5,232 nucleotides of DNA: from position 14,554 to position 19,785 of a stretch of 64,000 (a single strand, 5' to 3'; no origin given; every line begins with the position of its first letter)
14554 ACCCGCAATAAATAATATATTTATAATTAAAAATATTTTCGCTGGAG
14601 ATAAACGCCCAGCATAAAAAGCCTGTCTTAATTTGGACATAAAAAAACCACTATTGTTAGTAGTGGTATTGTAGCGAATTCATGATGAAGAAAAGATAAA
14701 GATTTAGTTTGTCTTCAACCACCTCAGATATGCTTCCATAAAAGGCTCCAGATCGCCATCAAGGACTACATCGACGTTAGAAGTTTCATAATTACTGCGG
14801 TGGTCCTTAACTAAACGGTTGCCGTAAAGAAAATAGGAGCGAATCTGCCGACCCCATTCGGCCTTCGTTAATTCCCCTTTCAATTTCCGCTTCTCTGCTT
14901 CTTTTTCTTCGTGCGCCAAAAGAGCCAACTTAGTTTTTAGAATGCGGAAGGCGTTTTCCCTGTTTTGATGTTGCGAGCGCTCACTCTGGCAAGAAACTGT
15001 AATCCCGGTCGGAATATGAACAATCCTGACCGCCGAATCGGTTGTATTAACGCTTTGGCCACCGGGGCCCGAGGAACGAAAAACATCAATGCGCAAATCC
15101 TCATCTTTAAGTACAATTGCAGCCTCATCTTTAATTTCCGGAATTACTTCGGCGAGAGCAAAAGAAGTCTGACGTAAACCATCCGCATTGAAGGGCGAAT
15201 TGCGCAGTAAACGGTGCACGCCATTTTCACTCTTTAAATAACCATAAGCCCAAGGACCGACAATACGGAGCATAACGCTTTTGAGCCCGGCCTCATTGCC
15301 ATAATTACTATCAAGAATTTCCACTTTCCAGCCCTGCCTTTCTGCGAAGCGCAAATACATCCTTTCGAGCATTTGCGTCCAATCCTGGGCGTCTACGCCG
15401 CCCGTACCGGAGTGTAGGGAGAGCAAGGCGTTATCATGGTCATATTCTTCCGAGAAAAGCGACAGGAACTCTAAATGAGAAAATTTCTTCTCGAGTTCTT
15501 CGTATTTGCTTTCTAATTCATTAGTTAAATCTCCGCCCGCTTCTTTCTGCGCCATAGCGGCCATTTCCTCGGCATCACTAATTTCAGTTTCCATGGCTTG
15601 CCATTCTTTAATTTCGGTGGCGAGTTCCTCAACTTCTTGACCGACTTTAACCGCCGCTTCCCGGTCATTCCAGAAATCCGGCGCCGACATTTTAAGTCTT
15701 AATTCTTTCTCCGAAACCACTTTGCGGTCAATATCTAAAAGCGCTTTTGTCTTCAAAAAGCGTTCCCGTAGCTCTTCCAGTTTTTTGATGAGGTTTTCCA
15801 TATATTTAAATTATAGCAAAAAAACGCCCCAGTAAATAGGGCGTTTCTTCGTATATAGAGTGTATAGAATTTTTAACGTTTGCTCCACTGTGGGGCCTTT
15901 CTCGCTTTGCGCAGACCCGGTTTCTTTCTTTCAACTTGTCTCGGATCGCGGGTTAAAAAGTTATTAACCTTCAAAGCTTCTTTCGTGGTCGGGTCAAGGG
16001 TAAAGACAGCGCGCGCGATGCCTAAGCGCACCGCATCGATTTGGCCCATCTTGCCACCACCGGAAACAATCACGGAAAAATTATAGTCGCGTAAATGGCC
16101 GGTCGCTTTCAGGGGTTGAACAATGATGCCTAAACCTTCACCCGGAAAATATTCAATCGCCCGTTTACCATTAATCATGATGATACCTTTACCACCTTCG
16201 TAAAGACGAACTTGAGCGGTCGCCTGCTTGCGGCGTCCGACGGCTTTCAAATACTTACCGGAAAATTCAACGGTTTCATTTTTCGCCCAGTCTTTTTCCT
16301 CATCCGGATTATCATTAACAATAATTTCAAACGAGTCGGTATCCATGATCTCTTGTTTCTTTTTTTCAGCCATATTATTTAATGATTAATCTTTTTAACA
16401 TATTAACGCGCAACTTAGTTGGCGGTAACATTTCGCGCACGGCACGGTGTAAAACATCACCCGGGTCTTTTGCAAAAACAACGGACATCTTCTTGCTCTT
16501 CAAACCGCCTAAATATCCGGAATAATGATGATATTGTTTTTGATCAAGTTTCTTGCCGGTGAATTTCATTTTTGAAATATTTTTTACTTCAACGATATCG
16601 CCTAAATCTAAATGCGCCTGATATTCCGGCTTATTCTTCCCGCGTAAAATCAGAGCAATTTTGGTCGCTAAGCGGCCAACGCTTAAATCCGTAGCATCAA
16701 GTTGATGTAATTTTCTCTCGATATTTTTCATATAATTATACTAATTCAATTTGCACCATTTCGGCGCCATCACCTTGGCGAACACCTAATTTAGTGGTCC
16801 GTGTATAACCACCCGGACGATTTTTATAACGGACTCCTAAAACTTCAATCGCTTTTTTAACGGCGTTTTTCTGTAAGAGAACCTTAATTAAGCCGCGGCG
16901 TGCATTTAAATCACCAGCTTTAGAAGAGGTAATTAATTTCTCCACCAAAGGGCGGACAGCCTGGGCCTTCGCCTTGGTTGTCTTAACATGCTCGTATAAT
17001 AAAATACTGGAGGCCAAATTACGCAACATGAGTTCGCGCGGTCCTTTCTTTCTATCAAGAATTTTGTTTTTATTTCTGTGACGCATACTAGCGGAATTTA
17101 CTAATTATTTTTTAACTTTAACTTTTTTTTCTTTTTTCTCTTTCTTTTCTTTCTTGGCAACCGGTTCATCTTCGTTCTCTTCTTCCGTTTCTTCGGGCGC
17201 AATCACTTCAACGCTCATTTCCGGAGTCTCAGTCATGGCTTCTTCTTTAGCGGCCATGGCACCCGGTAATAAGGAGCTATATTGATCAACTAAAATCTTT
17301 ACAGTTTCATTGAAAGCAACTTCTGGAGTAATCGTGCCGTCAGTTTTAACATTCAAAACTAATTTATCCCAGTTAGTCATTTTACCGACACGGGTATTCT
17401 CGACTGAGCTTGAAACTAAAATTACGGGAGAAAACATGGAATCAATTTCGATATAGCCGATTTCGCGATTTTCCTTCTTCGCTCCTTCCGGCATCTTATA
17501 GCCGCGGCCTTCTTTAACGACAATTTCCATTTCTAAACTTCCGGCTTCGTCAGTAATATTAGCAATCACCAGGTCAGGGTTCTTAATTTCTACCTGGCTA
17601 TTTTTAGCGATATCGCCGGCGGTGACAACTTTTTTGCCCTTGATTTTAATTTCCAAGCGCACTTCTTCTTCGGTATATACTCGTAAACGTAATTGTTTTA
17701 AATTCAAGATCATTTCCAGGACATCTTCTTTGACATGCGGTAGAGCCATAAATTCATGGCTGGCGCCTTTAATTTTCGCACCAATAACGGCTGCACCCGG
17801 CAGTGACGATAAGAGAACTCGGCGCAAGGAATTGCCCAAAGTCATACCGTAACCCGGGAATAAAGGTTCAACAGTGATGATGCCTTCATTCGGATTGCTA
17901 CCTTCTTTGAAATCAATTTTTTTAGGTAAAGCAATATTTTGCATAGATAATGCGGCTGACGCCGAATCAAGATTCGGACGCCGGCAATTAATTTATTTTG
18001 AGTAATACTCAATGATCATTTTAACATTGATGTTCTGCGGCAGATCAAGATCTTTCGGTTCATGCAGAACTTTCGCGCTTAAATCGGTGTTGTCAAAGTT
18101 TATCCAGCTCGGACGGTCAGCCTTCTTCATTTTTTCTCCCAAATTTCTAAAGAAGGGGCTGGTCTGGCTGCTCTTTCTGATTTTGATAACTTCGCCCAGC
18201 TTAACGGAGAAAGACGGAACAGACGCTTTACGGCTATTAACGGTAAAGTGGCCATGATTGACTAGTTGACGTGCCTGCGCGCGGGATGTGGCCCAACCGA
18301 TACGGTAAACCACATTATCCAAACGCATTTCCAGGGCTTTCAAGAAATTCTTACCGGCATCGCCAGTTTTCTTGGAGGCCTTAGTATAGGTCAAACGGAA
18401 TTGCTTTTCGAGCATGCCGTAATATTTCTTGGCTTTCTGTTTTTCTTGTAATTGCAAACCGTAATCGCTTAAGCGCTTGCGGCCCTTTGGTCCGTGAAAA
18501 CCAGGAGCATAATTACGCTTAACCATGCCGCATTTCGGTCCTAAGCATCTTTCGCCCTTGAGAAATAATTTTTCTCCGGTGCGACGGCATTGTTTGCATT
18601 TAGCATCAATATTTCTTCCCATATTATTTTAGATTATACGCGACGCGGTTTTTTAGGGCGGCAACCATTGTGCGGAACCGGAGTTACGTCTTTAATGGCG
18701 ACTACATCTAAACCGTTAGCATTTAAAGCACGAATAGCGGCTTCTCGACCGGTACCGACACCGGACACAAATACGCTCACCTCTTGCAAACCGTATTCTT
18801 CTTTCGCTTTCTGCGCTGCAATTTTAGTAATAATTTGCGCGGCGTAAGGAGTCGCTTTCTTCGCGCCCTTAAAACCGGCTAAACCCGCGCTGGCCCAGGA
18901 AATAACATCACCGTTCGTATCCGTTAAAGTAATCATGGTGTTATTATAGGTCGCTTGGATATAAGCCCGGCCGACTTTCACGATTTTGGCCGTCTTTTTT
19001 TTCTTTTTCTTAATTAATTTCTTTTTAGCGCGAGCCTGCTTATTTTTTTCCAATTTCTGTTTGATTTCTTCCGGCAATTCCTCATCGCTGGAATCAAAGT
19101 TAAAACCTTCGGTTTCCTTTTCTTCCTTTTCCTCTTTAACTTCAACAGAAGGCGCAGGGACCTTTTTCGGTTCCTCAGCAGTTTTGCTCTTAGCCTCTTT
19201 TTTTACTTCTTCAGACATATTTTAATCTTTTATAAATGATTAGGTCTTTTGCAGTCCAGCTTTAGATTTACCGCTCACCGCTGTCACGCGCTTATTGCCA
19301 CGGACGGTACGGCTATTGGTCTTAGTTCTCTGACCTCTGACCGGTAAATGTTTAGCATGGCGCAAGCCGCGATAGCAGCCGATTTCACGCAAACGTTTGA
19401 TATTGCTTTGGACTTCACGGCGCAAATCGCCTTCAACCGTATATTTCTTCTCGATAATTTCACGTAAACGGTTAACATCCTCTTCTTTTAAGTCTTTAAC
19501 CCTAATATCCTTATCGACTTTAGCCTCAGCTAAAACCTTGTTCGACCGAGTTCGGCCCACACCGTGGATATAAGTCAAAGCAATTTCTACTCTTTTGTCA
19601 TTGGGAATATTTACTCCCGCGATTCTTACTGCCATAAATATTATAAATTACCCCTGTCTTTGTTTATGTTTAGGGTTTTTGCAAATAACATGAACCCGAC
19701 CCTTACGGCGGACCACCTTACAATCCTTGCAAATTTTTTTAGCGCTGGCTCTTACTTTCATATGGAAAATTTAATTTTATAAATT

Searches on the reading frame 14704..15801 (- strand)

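Call 9: search_protein_families(library=pfam, proteins=[window:14704-15801:-], max_evalue=0.001)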
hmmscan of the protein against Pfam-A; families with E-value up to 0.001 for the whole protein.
window:14704-15801:- (365 aa): 2 families
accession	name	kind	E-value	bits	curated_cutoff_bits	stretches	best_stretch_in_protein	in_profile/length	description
PF03462.23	PCRF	-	1.1e-50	172.6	24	1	32-215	6-192/194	PCRF domain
PF00472.26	RF-1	-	5.8e-39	133.1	35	1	227-335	3-116/116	RF-1 domain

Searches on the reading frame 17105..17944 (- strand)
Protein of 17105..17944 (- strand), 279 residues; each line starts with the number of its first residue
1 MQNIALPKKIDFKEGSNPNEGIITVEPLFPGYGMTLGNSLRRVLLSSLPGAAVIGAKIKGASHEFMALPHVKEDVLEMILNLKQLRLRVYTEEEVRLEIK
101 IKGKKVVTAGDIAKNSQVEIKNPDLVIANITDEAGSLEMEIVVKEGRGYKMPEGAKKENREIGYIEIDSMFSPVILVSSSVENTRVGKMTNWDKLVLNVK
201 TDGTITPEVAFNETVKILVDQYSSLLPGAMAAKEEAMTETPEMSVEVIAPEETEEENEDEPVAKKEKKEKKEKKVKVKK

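Call 9: search_protein_families(library=pfam, proteins=[window:17105-17944:-], max_evalue=0.001)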
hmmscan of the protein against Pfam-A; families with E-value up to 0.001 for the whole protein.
window:17105-17944:- (279 aa): 2 families
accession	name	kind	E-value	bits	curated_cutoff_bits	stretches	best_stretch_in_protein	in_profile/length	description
PF01000.31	RNA_pol_A_bac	-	2.4e-29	102.4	33.9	1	57-172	2-119/119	RNA polymerase Rpb3/RpoA insert domain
PF01193.29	RNA_pol_L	-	9.5e-21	73.7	24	1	26-221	1-73/74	RNA polymerase Rpb3/Rpb11 dimerisation domain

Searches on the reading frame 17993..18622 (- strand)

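Call 9: search_protein_families(library=pfam, proteins=[window:17993-18622:-], max_evalue=0.001)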
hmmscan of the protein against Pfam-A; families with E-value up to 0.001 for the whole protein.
window:17993-18622:- (209 aa): 2 families
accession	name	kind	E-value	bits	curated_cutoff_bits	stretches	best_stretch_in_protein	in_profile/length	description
PF00163.24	Ribosomal_S4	-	1.1e-25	90.6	23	1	3-98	1-95/95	Ribosomal protein S4/S9 N-terminal domain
PF01479.30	S4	-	5.8e-15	55.2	22.8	1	99-146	1-48/48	S4 domain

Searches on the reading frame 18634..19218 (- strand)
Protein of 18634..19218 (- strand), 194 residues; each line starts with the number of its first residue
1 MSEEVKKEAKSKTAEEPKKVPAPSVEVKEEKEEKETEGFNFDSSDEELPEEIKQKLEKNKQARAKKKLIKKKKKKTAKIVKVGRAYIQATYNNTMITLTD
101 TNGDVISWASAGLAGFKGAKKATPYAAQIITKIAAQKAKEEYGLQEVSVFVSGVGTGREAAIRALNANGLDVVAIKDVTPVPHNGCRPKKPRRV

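Call 9: search_protein_families(library=pfam, proteins=[window:18634-19218:-], max_evalue=0.001)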
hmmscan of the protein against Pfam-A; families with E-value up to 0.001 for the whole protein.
window:18634-19218:- (194 aa): 2 families
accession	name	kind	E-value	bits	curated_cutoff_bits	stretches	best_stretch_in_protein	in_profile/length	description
PF00411.24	Ribosomal_S11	-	1.5e-39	135.2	25.1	1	83-193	1-110/110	Ribosomal protein S11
PF00208.27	ELFV_dehydrog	-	0.00098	19.3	23.4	0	115-179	2-65/241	Glutamate/Leucine/Phenylalanine/Valine dehydrogenase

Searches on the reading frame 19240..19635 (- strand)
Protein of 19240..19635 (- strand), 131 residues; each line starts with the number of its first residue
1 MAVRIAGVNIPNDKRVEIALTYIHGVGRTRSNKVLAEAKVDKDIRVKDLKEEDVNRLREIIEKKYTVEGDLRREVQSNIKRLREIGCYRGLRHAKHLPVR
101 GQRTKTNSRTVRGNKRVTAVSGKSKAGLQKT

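Call 9: search_protein_families(library=pfam, proteins=[window:19240-19635:-], max_evalue=0.001)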
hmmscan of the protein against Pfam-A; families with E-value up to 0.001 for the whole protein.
window:19240-19635:- (131 aa): 1 family
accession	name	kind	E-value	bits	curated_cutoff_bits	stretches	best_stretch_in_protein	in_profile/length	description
PF00416.27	Ribosomal_S13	-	7.1e-36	123.9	31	1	4-110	1-128/128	Ribosomal protein S13/S18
